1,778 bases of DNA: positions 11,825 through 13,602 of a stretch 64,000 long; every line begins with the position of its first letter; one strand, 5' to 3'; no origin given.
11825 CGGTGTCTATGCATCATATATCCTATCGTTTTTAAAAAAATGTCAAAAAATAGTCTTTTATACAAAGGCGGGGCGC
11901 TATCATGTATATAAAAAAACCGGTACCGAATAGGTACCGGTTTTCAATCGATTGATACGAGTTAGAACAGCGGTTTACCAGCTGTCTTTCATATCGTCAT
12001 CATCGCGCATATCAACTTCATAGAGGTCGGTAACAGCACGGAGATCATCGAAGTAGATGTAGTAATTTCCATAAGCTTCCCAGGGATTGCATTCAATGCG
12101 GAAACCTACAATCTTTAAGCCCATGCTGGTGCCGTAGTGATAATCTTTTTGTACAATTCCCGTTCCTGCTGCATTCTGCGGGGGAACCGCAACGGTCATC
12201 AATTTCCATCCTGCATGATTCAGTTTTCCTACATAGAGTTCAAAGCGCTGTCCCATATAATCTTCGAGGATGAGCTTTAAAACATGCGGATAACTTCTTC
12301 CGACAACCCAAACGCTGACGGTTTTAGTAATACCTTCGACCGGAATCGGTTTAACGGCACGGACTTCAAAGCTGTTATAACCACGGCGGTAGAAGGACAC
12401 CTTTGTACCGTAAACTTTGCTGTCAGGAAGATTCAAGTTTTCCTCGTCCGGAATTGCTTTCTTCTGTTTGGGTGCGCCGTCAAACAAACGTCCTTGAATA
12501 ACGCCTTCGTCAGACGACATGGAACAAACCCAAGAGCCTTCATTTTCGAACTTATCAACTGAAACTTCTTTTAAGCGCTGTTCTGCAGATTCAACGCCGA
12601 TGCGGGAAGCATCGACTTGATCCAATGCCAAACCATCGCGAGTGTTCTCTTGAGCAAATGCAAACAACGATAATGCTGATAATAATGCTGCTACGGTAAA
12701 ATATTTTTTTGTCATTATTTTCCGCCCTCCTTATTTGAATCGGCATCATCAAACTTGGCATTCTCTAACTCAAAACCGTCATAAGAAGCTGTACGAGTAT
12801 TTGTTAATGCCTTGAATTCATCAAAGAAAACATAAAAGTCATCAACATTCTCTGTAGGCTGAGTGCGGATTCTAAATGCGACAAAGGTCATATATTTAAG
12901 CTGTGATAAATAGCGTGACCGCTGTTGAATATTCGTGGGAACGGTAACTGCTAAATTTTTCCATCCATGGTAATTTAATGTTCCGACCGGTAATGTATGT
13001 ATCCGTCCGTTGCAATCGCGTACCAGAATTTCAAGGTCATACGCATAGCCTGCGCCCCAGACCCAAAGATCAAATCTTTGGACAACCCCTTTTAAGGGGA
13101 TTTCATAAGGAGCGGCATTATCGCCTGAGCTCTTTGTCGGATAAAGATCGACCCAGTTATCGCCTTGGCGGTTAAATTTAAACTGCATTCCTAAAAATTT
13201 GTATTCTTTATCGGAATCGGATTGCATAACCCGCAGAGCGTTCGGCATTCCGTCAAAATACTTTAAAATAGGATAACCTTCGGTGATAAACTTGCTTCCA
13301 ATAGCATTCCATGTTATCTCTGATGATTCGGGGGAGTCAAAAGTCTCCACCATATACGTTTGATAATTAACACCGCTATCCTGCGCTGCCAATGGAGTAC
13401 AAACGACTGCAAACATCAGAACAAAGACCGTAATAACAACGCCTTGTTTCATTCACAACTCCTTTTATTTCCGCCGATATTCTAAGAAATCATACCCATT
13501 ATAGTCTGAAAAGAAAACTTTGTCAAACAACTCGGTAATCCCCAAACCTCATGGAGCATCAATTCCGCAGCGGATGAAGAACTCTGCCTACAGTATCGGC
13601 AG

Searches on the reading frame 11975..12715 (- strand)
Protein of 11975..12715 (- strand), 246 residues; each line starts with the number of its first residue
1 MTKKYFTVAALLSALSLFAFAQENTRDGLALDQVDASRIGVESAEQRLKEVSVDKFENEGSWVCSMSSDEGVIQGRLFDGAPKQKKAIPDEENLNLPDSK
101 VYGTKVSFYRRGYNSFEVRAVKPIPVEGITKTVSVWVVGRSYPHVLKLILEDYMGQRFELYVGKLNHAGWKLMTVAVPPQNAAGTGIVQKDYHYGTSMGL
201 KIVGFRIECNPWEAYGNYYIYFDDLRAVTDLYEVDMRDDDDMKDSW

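Call 70: search_protein_families(library=pfam, proteins=[window:11975-12715:-], max_evalue=0.00001)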
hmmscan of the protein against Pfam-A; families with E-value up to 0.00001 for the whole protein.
window:11975-12715:- (246 aa): 1 family
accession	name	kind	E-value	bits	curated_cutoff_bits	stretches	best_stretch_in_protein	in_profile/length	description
PF04620.18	FlaA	-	5.6e-59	200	25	1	29-237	8-229/230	Flagellar filament outer layer protein Flaa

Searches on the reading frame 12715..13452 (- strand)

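Call 70: search_protein_families(library=pfam, proteins=[window:12715-13452:-], max_evalue=0.00001)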
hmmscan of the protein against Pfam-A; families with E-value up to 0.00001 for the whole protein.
window:12715-13452:- (245 aa): 1 family
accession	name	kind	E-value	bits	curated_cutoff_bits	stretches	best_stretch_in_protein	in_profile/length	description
PF04620.18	FlaA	-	1e-44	153.4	25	1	28-219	2-223/230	Flagellar filament outer layer protein Flaa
